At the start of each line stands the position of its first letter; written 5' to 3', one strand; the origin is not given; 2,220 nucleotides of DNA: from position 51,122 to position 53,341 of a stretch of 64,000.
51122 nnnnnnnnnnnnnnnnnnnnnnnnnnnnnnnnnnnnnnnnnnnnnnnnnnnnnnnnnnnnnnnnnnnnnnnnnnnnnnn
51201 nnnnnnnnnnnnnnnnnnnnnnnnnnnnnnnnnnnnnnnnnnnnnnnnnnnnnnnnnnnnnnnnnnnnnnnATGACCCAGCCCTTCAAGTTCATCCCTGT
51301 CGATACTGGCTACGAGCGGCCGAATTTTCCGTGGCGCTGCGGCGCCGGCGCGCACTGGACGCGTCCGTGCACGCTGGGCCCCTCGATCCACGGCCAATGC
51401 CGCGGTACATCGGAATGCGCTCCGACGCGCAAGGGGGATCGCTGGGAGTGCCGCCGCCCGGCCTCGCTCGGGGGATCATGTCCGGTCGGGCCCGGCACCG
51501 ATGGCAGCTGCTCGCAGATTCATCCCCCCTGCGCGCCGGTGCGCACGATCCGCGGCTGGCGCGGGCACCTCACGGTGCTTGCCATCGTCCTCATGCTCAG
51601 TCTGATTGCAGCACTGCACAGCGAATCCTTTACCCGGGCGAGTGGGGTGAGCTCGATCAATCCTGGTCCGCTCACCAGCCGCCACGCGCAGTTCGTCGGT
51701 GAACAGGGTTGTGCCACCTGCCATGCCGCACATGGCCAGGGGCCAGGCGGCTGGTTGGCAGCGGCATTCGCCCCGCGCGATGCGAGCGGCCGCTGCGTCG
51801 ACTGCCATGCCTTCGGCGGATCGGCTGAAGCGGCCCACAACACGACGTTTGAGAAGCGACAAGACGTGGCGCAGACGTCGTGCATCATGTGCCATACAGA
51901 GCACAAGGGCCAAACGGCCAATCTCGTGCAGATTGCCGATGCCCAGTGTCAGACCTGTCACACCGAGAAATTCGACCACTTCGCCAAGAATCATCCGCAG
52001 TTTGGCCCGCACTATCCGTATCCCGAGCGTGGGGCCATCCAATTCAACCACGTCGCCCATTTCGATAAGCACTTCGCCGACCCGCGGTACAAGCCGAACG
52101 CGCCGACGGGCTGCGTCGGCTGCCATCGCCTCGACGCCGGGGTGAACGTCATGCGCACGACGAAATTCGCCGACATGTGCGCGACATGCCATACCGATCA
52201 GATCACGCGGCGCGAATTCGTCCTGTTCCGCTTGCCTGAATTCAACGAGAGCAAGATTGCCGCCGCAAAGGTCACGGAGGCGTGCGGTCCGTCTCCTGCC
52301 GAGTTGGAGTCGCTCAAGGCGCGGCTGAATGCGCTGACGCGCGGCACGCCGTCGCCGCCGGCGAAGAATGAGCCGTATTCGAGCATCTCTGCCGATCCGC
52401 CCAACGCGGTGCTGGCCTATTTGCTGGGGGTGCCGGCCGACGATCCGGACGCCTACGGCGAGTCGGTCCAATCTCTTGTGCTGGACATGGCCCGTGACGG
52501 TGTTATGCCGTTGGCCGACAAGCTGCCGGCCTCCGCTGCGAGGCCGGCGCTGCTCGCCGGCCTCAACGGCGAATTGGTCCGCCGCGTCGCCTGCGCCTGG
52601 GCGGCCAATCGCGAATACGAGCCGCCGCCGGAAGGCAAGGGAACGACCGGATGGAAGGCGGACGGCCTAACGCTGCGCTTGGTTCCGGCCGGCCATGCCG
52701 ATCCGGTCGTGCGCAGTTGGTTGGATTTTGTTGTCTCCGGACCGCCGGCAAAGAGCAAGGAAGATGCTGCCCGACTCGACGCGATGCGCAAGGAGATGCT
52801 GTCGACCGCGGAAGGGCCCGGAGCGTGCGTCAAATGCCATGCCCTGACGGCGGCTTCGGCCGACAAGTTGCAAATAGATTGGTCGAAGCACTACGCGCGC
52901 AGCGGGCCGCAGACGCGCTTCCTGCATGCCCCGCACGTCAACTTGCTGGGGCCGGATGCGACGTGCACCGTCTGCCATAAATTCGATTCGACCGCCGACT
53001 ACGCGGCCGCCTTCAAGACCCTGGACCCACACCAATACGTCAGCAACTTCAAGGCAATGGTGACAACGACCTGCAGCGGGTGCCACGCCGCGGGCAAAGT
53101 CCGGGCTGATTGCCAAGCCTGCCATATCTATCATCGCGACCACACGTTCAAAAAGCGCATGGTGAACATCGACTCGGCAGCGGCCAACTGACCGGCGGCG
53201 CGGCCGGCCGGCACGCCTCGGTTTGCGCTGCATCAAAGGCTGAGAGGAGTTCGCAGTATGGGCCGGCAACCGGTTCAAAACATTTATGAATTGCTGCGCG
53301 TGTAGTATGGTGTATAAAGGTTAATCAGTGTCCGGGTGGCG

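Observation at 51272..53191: Decahaem cytochrome with an N-terminal 8-Cys segment before its single TM helix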

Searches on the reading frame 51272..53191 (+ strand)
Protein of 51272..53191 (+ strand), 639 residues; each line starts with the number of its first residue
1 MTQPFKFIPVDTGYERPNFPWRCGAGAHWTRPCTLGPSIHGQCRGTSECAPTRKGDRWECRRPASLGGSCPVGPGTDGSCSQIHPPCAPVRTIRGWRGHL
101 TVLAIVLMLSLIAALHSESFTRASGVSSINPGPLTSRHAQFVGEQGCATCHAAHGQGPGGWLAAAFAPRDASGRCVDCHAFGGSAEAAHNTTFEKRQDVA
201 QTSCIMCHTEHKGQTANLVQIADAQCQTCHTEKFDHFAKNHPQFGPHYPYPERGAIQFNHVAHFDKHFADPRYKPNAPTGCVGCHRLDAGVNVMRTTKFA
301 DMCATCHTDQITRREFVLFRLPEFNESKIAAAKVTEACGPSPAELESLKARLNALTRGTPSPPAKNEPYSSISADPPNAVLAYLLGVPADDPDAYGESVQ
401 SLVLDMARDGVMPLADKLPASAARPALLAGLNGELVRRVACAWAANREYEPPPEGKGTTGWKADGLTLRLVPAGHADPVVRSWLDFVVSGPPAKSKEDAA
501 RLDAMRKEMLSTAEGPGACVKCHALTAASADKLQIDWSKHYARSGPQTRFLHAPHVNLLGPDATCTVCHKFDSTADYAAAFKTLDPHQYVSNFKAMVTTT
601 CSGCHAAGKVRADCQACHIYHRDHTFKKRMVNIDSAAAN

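Call 4: search_protein_families(library=pfam, proteins=[window:51272-53191:+], max_evalue=0.01)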
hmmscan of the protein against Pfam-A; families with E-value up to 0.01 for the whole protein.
window:51272-53191:+ (639 aa): 5 families
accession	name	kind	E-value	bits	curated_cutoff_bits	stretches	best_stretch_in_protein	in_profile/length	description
PF09699.15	Paired_CXXCH_1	-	5.5e-12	45.6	20.6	1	199-233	4-39/41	Doubled CXXCH motif (Paired_CXXCH_1)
PF14522.11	Cytochrome_C7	-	9.5e-10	38.6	24.8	2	172-231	13-67/67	Cytochrome c7 and related cytochrome c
PF22113.1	Mtrc-MtrF_II-IV_dom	-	1.8e-08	34.6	30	1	196-338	1-123/176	Outer membrane cytochrome MtrC/MtrF-like, domains II/IV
PF14537.11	Cytochrom_c3_2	-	8.4e-07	29.8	25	0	201-307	6-78/79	Cytochrome c3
PF02085.21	Cytochrom_CIII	-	3.3e-05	24.6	22.9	0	138-230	28-101/101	Class III cytochrome C family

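Call 5: find_homologous_proteins(query=window:51272-53188:+, max_evalue=0.00001)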
Query window:51272-53188:+ (639 aa): 144 proteins with E <= 0.00001 among 8000 candidates; the best 120 are listed.
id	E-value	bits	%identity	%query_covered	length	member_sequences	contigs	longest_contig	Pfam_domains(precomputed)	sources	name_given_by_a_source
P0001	0.0e+0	1468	97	100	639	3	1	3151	PF09699.16,PF14537.12,PF14522.12,PF22113.2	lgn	-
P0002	3.9e-200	685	48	99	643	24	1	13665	PF09699.16,PF14537.12,PF14522.12,PF22113.2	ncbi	ncbi:MAG: cytochrome c3 family protein [Alphaproteobacteria bacterium]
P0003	4.3e-190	652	48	99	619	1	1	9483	PF09699.16,PF14537.12,PF02085.22,PF14522.12,PF22113.2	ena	-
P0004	1.4e-184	634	45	99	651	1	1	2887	PF09699.16,PF14537.12,PF02085.22,PF14522.12,PF22113.2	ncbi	-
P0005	6.2e-182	625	47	98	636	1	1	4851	PF14537.12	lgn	-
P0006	2.4e-178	613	46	97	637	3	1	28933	PF09699.16,PF14537.12,PF14522.12,PF22113.2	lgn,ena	-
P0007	3.0e-177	609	46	98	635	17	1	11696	PF09699.16,PF14537.12,PF14522.12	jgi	-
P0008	8.3e-177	608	42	100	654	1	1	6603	PF09699.16,PF14537.12,PF02085.22,PF14522.12,PF22113.2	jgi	jgi:hypothetical protein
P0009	1.9e-176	607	44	99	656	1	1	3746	PF09699.16,PF14537.12,PF14522.12,PF22113.2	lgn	-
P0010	2.7e-176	606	43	98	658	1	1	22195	PF09699.16,PF14537.12,PF02085.22,PF14522.12,PF22113.2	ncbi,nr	ncbi:MAG: hypothetical protein EXQ96_06245, partial [Alphaproteobacteria bacterium]|nr:hypothetical 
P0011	3.6e-175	602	41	100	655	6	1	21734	PF09699.16,PF14537.12,PF14522.12,PF22113.2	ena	-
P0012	4.5e-175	602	45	97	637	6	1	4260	PF09699.16,PF14537.12,PF02085.22,PF14522.12,PF22113.2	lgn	-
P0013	1.0e-173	598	45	98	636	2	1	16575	PF09699.16,PF14522.12,PF22113.2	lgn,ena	-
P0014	2.5e-173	596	42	99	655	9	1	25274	PF09699.16,PF14537.12,PF02085.22,PF22113.2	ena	-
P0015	5.4e-173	595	41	100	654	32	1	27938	PF09699.16,PF14537.12,PF14522.12,PF22113.2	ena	-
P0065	2.6e-149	517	41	99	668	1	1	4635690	PF09699.16,PF14537.12,PF02085.22,PF14522.12,PF22113.2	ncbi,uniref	ncbi:MAG: hypothetical protein ACMVY4_04765 [Minwuia sp.]|uniref:hypothetical protein n=1 Tax=Minwui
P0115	3.8e-107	378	32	99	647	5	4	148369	PF09699.16,PF14522.12,PF22113.2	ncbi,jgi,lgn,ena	-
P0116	8.9e-107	376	35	98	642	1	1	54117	PF09699.16,PF14522.12,PF22113.2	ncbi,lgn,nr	ncbi:MAG: hypothetical protein HKN50_07230 [Gammaproteobacteria bacterium]|nr:hypothetical protein [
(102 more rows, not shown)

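Call 6: search_protein_families(library=ncbifam, proteins=[window:51272-53188:+], max_evalue=0.01)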
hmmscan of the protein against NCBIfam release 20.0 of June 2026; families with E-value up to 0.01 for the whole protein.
window:51272-53188:+ (639 aa): 4 families
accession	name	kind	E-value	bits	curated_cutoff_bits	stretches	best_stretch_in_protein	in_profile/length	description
NF045713.1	CxxCH_16_HmcA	equivalog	8.2e-11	41.2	400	2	525-635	37-156/541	sulfate respiration complex hexadecaheme cytochrome HmcA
TIGR03508.1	decahem_SO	subfamily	5.2e-07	29.4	192.2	2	132-214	179-254/258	DmsE family decaheme c-type cytochrome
TIGR01905.1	paired_CXXCH_1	subfamily_domain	0.0017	18.3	25.2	0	199-233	4-39/41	doubled CXXCH domain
NF038038.1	cytoc_DsrJ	equivalog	0.0042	17.4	100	1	512-618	40-121/121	sulfate reduction electron transfer complex DsrMKJOP subunit DsrJ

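Call 12: find_encoding_contigs(protein=P0065, flank=10000, max_places=1)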
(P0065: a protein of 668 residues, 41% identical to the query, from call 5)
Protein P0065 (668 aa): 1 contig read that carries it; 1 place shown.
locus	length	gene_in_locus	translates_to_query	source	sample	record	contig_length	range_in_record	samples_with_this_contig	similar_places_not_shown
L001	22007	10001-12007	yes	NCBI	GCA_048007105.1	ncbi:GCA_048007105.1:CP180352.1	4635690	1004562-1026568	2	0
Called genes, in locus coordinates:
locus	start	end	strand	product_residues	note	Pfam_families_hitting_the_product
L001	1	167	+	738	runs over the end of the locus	PF13439:Glyco_transf_4 (weak), PF00534:Glycos_transf_1, PF13692:Glyco_trans_1_4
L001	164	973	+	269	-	-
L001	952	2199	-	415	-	PF00070:Pyr_redox (faint), PF01266:DAO, PF01593:Amino_oxidase (faint), PF07992:Pyr_redox_2 (faint), PF13450:NAD_binding_8 (weak)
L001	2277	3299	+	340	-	PF00850:Hist_deacetyl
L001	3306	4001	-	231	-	-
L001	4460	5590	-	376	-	PF13609:Porin_4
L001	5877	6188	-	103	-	PF13432:TPR_16, PF23914:TPR_CcmH_CycH (weak), PF07719:TPR_2 (weak), PF13428:TPR_14 (weak)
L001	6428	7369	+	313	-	PF14537:Cytochrom_c3_2 (faint), PF13435:Cytochrome_C554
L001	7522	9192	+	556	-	PF00027:cNMP_binding, PF13247:Fer4_11, PF12838:Fer4_7 (weak), PF13237:Fer4_10 (weak), PF25160:LdpA_Fe-S-bd (weak), PF00037:Fer4 (weak), PF12837:Fer4_6 (weak), PF13237:Fer4_10 (weak), +4 more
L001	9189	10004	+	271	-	-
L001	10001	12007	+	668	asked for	PF02085:Cytochrom_CIII (faint), PF09699:Paired_CXXCH_1 (faint), PF14522:Cytochrome_C7 (faint), PF14537:Cytochrom_c3_2 (faint), PF22113:Mtrc-MtrF_II-IV_dom (faint)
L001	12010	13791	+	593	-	PF03264:Cytochrom_NNT (faint), PF14522:Cytochrome_C7 (faint), PF14537:Cytochrom_c3_2 (faint), PF13435:Cytochrome_C554 (weak)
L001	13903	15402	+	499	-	-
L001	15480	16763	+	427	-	PF00175:NAD_binding_1, PF00111:Fer2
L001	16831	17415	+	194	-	PF03167:UDG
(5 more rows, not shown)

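Call 13: find_encoding_contigs(protein=P0116, flank=10000, max_places=1)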
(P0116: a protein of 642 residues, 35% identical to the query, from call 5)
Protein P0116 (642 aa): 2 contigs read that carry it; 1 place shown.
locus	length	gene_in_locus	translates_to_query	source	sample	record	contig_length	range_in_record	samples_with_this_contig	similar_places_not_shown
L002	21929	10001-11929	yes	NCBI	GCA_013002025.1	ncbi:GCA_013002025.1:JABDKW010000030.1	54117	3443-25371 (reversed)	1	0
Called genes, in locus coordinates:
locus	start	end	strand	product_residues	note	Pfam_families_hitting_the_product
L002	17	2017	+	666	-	PF01757:Acyl_transf_3, PF19040:SGNH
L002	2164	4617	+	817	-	PF01266:DAO, PF16350:FAO_M, PF01571:GCV_T, PF08669:GCV_T_C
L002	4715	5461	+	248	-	-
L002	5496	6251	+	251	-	PF00657:Lipase_GDSL, PF13472:Lipase_GDSL_2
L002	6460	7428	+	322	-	PF13435:Cytochrome_C554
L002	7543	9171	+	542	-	PF00027:cNMP_binding (weak), PF13187:Fer4_9 (faint), PF13247:Fer4_11, PF12838:Fer4_7 (weak), PF00037:Fer4 (weak), PF12797:Fer4_2 (weak), PF13237:Fer4_10 (weak), PF12838:Fer4_7 (weak), +2 more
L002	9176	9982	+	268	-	-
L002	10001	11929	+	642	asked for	PF14522:Cytochrome_C7 (faint), PF22113:Mtrc-MtrF_II-IV_dom (faint), PF09699:Paired_CXXCH_1 (faint)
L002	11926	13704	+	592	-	PF03264:Cytochrom_NNT (faint), PF14537:Cytochrom_c3_2 (faint), PF22113:Mtrc-MtrF_II-IV_dom (faint), PF14522:Cytochrome_C7 (faint), PF13435:Cytochrome_C554 (weak)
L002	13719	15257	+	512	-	-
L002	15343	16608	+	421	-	PF00970:FAD_binding_6 (weak), PF00175:NAD_binding_1, PF00111:Fer2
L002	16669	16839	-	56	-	PF03597:FixS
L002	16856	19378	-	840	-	PF12156:ATPase-cat_bd, PF00403:HMA, PF00122:E1-E2_ATPase, PF00702:Hydrolase, PF08282:Hydrolase_3 (weak)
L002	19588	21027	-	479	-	PF12801:Fer4_5 (weak), PF12838:Fer4_7 (faint), PF13187:Fer4_9 (faint), PF13534:Fer4_17 (faint), PF13183:Fer4_8 (faint), PF13746:Fer4_18, PF11614:FixG_C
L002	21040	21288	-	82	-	-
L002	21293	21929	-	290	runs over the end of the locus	PF14715:FixP_N, PF00034:Cytochrom_C (weak), PF13442:Cytochrome_CBB3, PF00034:Cytochrom_C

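Call 14: find_encoding_contigs(protein=P0115, flank=10000, max_places=1)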
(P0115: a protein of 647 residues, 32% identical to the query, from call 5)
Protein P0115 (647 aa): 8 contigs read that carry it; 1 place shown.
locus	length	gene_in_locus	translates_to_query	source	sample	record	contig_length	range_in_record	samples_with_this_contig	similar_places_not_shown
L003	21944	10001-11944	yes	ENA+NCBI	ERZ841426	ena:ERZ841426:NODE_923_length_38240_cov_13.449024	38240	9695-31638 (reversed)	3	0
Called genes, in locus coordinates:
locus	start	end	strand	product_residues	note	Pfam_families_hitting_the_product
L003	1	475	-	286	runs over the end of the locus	PF00892:EamA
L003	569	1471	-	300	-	PF00561:Abhydrolase_1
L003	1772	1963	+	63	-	-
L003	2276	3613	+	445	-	PF00202:Aminotran_3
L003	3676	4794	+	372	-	PF05222:AlaDh_PNT_N, PF01262:AlaDh_PNT_C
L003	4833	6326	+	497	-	PF00171:Aldedh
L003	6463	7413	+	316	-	PF13435:Cytochrome_C554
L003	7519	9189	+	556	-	PF00027:cNMP_binding (weak), PF13247:Fer4_11, PF12838:Fer4_7 (weak), PF13187:Fer4_9 (weak), PF00037:Fer4 (weak), PF12797:Fer4_2 (weak), PF12837:Fer4_6 (weak), PF13237:Fer4_10 (weak), +3 more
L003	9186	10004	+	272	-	-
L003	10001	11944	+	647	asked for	PF22113:Mtrc-MtrF_II-IV_dom (faint), PF09699:Paired_CXXCH_1 (faint), PF14522:Cytochrome_C7 (faint)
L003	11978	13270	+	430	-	PF00970:FAD_binding_6 (weak), PF00175:NAD_binding_1, PF08030:NAD_binding_6 (weak), PF00111:Fer2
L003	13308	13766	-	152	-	PF13404:HTH_AsnC-type, PF13412:HTH_24, PF01037:AsnC_trans_reg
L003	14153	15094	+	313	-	PF00135:COesterase, PF20434:BD-FAE, PF07859:Abhydrolase_3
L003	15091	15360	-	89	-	-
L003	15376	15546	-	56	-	-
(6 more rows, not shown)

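Call 18: find_related_loci(query=A2, collection=genome_contigs, flank=10000)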
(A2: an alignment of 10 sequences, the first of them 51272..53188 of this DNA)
Query A2 (639 aa) in genome_contigs; peptide patterns used: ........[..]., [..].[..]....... (x = any residue, [..] = any of these).
599 stretches matched a pattern (row limit reached: there are more); 381 encode a relative of the query (tblastn E <= 1e-3); the best 80 are kept; 79 distinct loci.
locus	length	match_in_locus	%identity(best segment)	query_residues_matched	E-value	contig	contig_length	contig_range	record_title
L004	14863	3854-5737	46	1-630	5e-179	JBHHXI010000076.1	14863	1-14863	MAG: Rhodospirillales bacterium isolate D_2_bin.24 NODE_1492_length_14863_cov_7.484873, whole genome shotgun sequence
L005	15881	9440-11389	41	1-636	4e-173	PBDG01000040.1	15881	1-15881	MAG: Rhodospirillaceae bacterium isolate SP354 161546, whole genome shotgun sequence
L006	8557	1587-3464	46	6-632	1e-172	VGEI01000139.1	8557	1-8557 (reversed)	MAG: Alphaproteobacteria bacterium isolate K_Offshore_80m_m2_053 K_Offshore_80m_m2_053_Ga0194132_10015935, whole genome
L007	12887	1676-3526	39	6-633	3e-171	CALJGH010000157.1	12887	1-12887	MAG: uncultured Nitrospinaceae bacterium isolate S2_Bin_METABAT__100_sub_1_1 genome assembly, contig: c_000000472263, wh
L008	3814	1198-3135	42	1-632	3e-178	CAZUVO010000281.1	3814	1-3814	MAG TPA_asm: uncultured Rhizobiaceae bacterium isolate SRP200020_co5_29 genome assembly, contig: NODE_38289_length_3814_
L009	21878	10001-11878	43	12-638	4e-169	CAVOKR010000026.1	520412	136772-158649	MAG: uncultured Alphaproteobacteria bacterium isolate MFD00082.bin.2.122 genome assembly, contig: contig_3647, whole gen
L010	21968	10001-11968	41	1-632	1e-168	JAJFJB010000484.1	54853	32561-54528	MAG: Alphaproteobacteria bacterium isolate OFTM273 OFTM273_483, whole genome shotgun sequence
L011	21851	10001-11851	42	6-631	1e-167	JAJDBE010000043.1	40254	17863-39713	MAG: Nitrospinaceae bacterium isolate OFTM6 OFTM6_42, whole genome shotgun sequence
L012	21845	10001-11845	41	12-632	4e-167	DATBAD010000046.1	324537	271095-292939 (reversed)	MAG TPA_asm: Xanthobacteraceae bacterium isolate SMAG_U5722 k141_2058079, whole genome shotgun sequence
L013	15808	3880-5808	42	1-632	2e-163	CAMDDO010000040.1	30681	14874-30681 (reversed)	MAG: Rhizobium sp. Q54 isolate MaH-04nov19-276 genome assembly, contig: MaH-04nov19-C3495, whole genome shotgun sequence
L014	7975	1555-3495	40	1-632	1e-162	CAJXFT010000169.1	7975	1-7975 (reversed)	MAG TPA_asm: uncultured Alphaproteobacteria bacterium isolate ERR599062_bin.171_MetaBAT_v2.12.1_MAG genome assembly, con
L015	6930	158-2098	40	1-632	5e-163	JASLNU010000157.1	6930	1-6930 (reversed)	MAG: Rhodospirillales bacterium isolate Arabian11_MAG_19 c_000002447125, whole genome shotgun sequence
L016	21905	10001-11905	43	1-632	2e-161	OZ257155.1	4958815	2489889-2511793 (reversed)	MAG: Alphaproteobacteria bacterium isolate 813797ed-f09e-443b-b498-078a0c9476fc genome assembly, chromosome: 1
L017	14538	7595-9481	42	1-635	2e-161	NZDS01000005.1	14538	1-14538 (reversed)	MAG: Rhodospirillaceae bacterium isolate ARS1032 69428, whole genome shotgun sequence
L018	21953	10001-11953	42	1-632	8e-160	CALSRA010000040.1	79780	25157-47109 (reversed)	MAG: uncultured Alphaproteobacteria bacterium isolate L_MB362 genome assembly, contig: contig_29045_L_MB362, whole genom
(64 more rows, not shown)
